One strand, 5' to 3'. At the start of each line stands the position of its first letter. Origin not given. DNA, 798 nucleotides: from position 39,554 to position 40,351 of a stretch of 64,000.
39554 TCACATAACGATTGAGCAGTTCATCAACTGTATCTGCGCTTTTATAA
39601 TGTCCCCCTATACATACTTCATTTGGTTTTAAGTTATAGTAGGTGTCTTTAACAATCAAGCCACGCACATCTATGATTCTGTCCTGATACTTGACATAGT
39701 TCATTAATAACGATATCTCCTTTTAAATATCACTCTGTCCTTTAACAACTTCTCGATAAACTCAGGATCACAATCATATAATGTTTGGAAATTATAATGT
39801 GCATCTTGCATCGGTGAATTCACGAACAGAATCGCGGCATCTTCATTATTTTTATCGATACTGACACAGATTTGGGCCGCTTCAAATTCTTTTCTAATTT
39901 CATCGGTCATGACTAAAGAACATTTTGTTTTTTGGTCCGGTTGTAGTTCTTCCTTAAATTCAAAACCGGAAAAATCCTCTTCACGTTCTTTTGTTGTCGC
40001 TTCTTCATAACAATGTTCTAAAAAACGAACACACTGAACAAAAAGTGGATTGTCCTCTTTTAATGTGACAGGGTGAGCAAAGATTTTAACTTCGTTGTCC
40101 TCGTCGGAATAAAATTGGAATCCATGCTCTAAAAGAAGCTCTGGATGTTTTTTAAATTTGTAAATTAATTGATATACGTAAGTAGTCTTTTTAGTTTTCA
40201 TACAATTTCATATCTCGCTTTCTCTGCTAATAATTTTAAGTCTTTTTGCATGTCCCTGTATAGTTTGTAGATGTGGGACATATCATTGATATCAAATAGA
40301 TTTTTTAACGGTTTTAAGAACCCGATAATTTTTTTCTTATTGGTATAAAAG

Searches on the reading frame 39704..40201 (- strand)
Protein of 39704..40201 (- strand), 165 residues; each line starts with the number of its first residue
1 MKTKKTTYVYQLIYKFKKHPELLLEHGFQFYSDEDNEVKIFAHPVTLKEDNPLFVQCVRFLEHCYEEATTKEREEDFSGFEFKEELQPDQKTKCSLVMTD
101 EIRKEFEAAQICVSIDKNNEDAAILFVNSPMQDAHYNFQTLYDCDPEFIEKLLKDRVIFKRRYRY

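Call 62: find_encoding_contigs(protein=window:39704-40201:-, flank=10000, max_places=1)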
Protein window:39704-40201:- (165 aa): 4 contigs read that carry it; 1 place shown.
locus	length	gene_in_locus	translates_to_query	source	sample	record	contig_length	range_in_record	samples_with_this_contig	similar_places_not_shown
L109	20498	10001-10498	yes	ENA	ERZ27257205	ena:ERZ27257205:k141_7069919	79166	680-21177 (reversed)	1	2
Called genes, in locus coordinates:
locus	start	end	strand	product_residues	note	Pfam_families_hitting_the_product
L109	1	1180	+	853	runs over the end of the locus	PF22763:NrS1-1_pol-like_HBD, PF08706:D5_N, PF19263:DUF5906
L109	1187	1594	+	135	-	PF03838:RecU (weak)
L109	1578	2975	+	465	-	PF04851:ResIII, PF00270:DEAD, PF00271:Helicase_C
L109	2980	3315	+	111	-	-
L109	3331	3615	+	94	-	-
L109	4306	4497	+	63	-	-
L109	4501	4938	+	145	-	PF00692:dUTPase, PF22769:DCD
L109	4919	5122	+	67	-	-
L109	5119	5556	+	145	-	-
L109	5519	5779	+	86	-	-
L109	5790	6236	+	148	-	-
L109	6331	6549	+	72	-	-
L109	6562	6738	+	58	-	-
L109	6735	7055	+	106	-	-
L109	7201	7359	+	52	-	-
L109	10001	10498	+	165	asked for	-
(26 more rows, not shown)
